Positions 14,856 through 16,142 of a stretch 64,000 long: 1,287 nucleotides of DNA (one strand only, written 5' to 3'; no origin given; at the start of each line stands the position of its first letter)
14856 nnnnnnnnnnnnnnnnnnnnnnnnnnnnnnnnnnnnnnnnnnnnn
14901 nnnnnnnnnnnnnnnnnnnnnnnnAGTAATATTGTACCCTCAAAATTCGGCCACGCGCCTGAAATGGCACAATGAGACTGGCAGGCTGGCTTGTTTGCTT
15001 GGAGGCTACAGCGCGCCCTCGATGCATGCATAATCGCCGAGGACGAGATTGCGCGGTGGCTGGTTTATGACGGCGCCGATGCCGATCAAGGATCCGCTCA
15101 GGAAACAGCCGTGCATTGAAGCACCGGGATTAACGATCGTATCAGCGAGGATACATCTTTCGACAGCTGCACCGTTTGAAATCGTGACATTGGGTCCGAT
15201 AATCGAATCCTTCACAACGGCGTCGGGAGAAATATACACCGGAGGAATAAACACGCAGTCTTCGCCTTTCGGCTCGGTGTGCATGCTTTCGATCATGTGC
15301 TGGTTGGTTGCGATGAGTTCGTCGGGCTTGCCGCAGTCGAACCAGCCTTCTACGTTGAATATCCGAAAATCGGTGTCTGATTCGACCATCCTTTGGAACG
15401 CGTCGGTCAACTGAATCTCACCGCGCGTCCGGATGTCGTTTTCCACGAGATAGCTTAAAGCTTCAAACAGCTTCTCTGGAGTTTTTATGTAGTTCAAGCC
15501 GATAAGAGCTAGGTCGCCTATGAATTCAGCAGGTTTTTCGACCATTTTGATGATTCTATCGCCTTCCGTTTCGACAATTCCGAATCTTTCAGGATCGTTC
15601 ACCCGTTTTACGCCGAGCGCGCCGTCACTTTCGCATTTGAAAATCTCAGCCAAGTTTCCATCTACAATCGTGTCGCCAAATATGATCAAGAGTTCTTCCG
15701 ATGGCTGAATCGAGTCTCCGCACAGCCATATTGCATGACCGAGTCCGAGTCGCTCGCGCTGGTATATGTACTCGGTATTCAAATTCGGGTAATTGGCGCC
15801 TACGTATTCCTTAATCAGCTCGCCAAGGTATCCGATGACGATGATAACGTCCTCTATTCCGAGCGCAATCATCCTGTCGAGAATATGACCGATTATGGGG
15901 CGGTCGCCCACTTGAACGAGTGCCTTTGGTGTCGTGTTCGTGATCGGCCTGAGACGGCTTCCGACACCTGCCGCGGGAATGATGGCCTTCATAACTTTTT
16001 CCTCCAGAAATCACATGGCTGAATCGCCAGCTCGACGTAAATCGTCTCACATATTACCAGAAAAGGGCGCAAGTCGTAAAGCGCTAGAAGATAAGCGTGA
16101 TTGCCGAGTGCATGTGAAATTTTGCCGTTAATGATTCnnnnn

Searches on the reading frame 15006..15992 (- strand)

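Call 7: search_protein_families(library=pfam, proteins=[window:15006-15992:-], max_evalue=0.001)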
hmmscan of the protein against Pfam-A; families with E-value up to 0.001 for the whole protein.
window:15006-15992:- (328 aa): 4 families
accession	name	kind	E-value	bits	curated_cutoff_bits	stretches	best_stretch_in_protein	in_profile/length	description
PF00483.29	NTP_transferase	-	9.3e-32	111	21.2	1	2-233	1-242/245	Nucleotidyl transferase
PF12804.13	NTP_transf_3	-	1.4e-08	35.5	27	1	3-109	1-97/160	MobA-like NTP transferase domain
PF01128.25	IspD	-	8.7e-05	22.8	27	1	2-53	2-51/221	2-C-methyl-D-erythritol 4-phosphate cytidylyltransferase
PF24894.1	Hexapep_GlmU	-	0.00043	20.8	23.3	0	245-286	34-75/104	GlmU-like, C-terminal hexapeptide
